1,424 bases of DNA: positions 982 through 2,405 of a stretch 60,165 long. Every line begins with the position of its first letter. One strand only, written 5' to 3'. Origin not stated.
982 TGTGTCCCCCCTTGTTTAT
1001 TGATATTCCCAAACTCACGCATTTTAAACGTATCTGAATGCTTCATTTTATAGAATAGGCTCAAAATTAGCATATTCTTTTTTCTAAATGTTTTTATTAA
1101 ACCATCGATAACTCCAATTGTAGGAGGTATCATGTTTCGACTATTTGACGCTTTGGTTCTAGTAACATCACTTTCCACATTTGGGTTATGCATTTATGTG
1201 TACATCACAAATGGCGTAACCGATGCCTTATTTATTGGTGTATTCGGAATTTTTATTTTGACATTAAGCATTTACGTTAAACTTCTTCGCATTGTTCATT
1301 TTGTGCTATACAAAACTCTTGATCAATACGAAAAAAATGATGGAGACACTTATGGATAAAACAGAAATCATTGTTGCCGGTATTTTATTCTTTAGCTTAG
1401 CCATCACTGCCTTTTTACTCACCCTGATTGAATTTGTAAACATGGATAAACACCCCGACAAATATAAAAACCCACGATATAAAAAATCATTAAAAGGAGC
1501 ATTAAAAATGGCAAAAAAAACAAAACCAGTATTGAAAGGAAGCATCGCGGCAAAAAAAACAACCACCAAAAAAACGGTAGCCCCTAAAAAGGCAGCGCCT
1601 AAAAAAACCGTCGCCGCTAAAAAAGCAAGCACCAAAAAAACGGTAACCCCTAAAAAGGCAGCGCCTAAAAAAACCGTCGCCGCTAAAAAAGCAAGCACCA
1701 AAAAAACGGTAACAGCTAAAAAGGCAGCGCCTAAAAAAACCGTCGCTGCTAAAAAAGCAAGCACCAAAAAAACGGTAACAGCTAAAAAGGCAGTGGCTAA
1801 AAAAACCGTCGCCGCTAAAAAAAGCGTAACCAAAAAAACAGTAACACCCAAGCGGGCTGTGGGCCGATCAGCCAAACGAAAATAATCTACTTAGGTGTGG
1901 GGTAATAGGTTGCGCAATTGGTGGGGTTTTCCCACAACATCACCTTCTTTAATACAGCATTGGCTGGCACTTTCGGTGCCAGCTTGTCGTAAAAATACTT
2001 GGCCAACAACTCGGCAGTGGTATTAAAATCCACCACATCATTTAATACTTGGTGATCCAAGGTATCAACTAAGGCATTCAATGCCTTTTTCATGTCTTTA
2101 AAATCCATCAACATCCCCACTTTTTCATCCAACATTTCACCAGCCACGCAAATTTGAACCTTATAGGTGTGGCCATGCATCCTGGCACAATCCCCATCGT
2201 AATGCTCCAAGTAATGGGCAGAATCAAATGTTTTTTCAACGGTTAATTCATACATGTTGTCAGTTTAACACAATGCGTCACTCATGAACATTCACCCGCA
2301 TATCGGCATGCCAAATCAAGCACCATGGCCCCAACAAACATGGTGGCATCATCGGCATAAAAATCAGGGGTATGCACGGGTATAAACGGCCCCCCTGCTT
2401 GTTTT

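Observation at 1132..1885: Histone-H1-like protein with an in-frame membrane anchor and its own internal start: possible nucleoid-membrane tether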

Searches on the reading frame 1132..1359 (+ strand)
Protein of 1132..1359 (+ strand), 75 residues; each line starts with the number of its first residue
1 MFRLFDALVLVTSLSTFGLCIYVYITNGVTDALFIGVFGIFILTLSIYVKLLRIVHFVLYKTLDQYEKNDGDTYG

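Call 3: search_protein_families(library=pfam, proteins=[window:1132-1359:+], max_evalue=1)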
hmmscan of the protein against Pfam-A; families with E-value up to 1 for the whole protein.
window:1132-1359:+ (75 aa): 0 families

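Call 4: search_protein_families(library=ncbifam, proteins=[window:1132-1359:+], max_evalue=1)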
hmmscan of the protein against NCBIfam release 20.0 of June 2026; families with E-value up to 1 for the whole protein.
window:1132-1359:+ (75 aa): 0 families

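Call 50: find_homologous_proteins(query=window:1132-1359:+, max_evalue=0.01)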
Query window:1132-1359:+ (75 aa): 24 proteins with E <= 0.01 among 24 candidates.
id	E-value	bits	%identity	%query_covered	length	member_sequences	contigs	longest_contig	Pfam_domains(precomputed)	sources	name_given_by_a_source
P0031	5.9e-37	143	93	100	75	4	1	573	-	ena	-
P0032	4.8e-26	108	73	100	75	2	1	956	-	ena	-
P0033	3.0e-18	83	64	96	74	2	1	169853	-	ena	-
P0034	7.6e-17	79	51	96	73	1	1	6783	-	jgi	jgi:hypothetical protein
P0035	2.0e-16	78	55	100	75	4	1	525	-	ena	-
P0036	8.4e-11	60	47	100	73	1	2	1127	-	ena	-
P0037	2.5e-10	58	49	91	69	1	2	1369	-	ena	-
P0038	3.8e-10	58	45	92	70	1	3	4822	-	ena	-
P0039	2.9e-9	55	44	93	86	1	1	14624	-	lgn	-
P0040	5.5e-9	54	47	91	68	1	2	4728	-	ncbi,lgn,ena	-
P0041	9.7e-9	53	43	93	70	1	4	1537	-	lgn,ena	-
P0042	1.0e-8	53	46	89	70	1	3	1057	-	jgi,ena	-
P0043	1.1e-8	53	45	89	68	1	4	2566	-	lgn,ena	-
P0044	1.2e-8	53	43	93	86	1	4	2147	-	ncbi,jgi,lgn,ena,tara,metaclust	tara:strand:+ start:174 stop:434 length:261 start_codon:yes stop_codon:yes gene_type:complete|metacl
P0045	1.7e-8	52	46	92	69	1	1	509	-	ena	-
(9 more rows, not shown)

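Call 51: find_encoding_contigs(protein=P0033, flank=2500, max_places=2)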
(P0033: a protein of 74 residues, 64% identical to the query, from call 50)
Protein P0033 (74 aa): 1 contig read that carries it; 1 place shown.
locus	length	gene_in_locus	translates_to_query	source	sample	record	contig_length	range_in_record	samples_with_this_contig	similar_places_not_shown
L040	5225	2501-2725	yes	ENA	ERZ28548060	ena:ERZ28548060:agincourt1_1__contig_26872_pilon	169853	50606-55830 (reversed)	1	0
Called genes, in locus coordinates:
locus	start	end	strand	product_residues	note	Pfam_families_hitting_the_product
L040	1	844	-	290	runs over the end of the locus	PF02092:tRNA_synt_2f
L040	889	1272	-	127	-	PF02092:tRNA_synt_2f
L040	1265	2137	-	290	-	PF02091:tRNA-synt_2e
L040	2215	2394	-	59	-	-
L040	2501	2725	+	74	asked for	-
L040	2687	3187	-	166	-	-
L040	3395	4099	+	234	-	-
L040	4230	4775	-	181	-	PF07143:AttH, PF17186:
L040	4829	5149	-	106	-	PF07143:AttH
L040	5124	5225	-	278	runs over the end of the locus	PF02687:FtsX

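Call 52: find_encoding_contigs(protein=P0034, flank=2500, max_places=2)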
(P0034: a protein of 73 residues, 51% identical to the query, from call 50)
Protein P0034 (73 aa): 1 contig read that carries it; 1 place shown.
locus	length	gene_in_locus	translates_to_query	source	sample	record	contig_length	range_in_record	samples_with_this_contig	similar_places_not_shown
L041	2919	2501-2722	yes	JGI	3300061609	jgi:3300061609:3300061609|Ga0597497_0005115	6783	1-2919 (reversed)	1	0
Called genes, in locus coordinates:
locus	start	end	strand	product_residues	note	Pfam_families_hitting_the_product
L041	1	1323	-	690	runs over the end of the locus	PF02092:tRNA_synt_2f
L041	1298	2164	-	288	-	PF02091:tRNA-synt_2e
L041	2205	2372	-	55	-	-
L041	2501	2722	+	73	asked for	-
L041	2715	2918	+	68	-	?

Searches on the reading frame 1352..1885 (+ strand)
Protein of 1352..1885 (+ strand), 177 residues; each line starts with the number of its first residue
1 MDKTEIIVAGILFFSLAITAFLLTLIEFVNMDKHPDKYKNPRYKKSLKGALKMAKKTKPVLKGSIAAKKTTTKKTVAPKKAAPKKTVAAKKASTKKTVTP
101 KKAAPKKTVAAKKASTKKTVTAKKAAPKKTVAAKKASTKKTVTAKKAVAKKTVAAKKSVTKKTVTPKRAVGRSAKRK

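Call 3: search_protein_families(library=pfam, proteins=[window:1352-1885:+], max_evalue=1)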
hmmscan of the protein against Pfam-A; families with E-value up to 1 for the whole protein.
window:1352-1885:+ (177 aa): 3 families
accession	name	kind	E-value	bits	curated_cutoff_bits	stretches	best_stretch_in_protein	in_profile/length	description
PF07382.16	HC2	-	1.9e-06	28.6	40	1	50-172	25-143/194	Histone H1-like nucleoprotein HC2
PF22251.1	PFF1_TM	-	0.8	9.6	32.3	0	13-138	100-217/300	Vacuolar membrane protease, transmembrane domain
PF16058.10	Mucin-like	-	0.92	10.3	28.7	0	66-136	18-88/94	Mucin-like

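Call 4: search_protein_families(library=ncbifam, proteins=[window:1352-1885:+], max_evalue=1)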
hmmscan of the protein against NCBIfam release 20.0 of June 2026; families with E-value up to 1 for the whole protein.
window:1352-1885:+ (177 aa): 8 families
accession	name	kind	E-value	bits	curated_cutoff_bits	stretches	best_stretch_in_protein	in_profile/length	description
NF038053.1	hist_H1_lk_Burk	equivalog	2.4e-05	24.7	80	1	50-174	15-139/195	histone H1-like DNA-binding protein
NF038052.1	histone_lik_HC2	exception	0.00071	19.8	135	1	49-171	24-145/201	histone H1-like DNA-binding protein Hc2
NF003377.0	PRK04452.1-3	subfamily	0.024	13.6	527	1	53-162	312-410/432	acetyl-CoA decarbonylase/synthase complex subunit delta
NF052398.1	Agg_Promo_Fact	equivalog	0.025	14.8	170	1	12-165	4-150/202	aggregation-promoting factor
NF043060.1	MAP_0585_fam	equivalog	0.033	14.2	170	1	69-151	68-162/319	MAP_0585 family protein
NF033761.1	gliding_GltJ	equivalog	0.05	12.7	450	1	49-167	415-531/671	adventurous gliding motility protein GltJ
NF011531.0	PRK14971.1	equivalog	0.17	10.6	685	1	23-161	354-487/614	DNA polymerase III subunit gamma/tau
NF040674.1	CPBP_fam_MrtP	equivalog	0.31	10.5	250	1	13-166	78-230/354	myxosortase MrtP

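Call 37: find_homologous_proteins(query=window:1352-1885:+, region=1-60, max_evalue=0.01)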
Query window:1352-1885:+, residues 1-60 (60 aa): 5 proteins with E <= 0.01 among 10 candidates.
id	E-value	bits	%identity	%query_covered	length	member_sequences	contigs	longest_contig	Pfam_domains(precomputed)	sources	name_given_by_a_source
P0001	4.4e-30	119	100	100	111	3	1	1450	-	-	-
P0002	6.5e-24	100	88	95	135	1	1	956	-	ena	-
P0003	2.6e-18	82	75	93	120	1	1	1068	-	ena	-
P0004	1.3e-17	80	75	93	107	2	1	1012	-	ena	-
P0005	2.7e-17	79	91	72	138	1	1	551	-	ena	-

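Call 60: find_encoding_contigs(protein=P0002, flank=1000, max_places=2)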
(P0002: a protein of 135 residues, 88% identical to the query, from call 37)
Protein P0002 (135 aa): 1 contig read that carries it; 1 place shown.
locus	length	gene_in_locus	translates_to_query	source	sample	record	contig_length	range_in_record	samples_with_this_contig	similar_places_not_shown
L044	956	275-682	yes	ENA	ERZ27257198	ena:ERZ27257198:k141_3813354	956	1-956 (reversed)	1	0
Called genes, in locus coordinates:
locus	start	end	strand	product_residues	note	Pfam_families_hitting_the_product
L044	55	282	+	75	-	-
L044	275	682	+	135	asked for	-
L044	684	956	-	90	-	?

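Call 85: list_cluster_members(proteins=[window:1352-1882:+, P0001])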
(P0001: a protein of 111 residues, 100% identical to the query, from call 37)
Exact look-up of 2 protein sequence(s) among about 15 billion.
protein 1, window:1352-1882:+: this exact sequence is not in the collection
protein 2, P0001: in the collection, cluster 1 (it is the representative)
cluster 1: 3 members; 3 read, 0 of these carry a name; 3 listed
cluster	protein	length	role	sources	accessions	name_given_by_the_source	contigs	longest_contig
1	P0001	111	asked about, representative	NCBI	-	-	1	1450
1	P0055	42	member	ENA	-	-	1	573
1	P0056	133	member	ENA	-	-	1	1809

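Call 87: find_encoding_contigs(protein=P0001, flank=1500, max_places=3)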
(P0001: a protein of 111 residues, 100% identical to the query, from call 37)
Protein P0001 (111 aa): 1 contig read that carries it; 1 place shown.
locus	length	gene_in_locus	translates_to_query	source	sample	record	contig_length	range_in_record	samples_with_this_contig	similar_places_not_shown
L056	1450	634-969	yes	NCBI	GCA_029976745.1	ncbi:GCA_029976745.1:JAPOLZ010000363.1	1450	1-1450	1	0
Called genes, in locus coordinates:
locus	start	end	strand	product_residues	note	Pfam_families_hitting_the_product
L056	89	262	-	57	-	-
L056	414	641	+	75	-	-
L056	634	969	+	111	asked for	-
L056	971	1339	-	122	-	PF01242:PTPS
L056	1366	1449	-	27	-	?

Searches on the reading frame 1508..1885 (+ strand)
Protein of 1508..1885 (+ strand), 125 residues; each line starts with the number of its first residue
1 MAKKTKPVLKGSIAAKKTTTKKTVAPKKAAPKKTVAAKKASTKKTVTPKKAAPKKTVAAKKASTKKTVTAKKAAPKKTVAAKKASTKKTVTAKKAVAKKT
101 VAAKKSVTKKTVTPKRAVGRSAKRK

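Call 3: search_protein_families(library=pfam, proteins=[window:1508-1885:+], max_evalue=1)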
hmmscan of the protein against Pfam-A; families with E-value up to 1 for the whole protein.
window:1508-1885:+ (125 aa): 2 families
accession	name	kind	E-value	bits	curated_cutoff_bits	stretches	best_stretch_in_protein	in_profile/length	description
PF07382.16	HC2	-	3.2e-06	27.8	40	1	12-120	37-143/194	Histone H1-like nucleoprotein HC2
PF16058.10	Mucin-like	-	0.35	11.7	28.7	1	14-84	18-88/94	Mucin-like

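Call 4: search_protein_families(library=ncbifam, proteins=[window:1508-1885:+], max_evalue=1)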
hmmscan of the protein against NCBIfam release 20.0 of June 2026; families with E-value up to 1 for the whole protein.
window:1508-1885:+ (125 aa): 2 families
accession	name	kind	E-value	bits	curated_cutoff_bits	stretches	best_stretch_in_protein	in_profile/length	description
NF038053.1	hist_H1_lk_Burk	equivalog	2.4e-07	31.2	80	1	13-121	8-138/195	histone H1-like DNA-binding protein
NF038052.1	histone_lik_HC2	exception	0.00025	21.3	135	1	4-119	31-145/201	histone H1-like DNA-binding protein Hc2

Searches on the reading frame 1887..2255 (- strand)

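Call 3: search_protein_families(library=pfam, proteins=[window:1887-2255:-], max_evalue=1)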
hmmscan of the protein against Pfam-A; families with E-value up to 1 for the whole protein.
window:1887-2255:- (122 aa): 1 family
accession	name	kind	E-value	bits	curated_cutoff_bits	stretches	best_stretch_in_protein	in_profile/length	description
PF01242.24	PTPS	-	1.3e-38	132.1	22.4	1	3-118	1-119/121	6-pyruvoyl tetrahydropterin synthase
